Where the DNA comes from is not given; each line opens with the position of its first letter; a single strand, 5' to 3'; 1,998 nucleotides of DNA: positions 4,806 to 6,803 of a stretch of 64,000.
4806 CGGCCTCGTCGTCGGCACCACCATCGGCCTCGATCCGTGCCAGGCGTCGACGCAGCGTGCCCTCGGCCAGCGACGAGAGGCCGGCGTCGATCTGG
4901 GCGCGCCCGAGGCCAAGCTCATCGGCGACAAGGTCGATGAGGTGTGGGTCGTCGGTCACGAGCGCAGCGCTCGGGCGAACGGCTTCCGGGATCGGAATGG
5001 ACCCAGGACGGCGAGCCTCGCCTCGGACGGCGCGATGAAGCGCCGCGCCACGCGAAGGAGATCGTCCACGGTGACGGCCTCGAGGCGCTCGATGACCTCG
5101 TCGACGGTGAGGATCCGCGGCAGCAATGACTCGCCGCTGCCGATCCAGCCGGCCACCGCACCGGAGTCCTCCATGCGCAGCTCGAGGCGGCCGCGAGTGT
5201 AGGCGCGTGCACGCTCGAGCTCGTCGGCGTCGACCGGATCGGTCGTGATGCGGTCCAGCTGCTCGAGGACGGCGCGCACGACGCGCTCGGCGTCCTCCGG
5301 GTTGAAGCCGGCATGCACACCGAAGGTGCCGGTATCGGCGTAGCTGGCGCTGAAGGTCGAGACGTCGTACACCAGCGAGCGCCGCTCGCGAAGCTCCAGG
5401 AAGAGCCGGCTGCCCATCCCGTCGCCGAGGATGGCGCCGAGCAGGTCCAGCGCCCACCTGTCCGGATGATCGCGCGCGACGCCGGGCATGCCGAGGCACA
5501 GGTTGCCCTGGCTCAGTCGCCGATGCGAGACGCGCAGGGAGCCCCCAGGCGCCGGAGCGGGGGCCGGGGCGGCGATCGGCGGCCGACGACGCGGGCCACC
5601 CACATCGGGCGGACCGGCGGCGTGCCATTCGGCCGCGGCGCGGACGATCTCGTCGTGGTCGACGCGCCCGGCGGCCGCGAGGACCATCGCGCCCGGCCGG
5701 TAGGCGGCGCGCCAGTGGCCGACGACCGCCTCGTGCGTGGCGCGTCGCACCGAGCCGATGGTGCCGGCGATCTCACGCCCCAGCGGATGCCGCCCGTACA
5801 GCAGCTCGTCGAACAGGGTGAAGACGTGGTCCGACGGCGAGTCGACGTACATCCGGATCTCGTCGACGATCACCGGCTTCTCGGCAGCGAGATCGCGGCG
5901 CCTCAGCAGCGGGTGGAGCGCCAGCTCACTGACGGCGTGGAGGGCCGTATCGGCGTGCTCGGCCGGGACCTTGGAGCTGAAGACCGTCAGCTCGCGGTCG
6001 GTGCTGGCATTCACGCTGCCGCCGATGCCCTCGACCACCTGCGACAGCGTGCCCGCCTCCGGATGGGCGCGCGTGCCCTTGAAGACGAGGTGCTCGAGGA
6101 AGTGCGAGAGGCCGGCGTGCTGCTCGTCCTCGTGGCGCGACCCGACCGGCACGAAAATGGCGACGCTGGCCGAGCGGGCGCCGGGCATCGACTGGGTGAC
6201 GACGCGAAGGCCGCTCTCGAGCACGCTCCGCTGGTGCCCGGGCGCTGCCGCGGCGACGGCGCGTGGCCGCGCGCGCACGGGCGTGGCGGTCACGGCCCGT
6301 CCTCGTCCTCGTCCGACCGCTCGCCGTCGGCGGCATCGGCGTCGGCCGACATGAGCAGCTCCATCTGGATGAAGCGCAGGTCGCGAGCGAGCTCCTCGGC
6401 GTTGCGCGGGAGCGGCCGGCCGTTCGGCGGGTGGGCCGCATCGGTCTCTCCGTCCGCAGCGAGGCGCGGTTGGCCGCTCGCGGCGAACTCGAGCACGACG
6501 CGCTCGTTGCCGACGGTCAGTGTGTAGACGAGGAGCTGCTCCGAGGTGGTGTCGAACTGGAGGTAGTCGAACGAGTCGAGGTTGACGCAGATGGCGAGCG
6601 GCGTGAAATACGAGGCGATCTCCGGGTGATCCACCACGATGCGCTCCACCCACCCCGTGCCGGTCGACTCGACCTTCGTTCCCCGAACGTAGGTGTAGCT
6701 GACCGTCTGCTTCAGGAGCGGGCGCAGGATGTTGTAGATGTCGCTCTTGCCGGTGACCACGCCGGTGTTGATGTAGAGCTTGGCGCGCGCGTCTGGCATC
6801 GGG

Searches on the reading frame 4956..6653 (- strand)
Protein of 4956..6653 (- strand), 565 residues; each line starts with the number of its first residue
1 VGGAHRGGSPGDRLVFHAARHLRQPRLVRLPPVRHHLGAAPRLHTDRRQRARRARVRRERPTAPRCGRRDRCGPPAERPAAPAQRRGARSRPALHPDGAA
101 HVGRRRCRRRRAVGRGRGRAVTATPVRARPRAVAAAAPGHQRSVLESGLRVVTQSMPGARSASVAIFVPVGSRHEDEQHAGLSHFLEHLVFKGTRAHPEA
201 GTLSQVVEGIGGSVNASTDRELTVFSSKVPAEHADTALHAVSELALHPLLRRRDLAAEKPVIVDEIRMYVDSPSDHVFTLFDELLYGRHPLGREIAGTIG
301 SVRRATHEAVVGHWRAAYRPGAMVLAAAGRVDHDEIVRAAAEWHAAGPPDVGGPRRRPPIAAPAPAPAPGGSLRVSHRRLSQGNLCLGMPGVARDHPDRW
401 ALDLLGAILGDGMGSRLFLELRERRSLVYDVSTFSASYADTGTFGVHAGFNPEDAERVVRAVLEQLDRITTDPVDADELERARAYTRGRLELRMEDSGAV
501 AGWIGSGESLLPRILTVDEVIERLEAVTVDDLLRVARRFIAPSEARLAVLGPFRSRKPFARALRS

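Call 19: search_protein_families(library=pfam, proteins=[window:4956-6653:-], max_evalue=0.001)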
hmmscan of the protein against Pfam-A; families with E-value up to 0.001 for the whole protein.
window:4956-6653:- (565 aa): 2 families
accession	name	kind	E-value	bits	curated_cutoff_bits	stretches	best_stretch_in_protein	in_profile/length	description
PF05193.26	Peptidase_M16_C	-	5.9e-41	140.8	23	1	306-484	3-179/181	Peptidase M16 inactive domain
PF00675.25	Peptidase_M16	-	1.5e-32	113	22.3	1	150-298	1-148/149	Insulinase (Peptidase family M16)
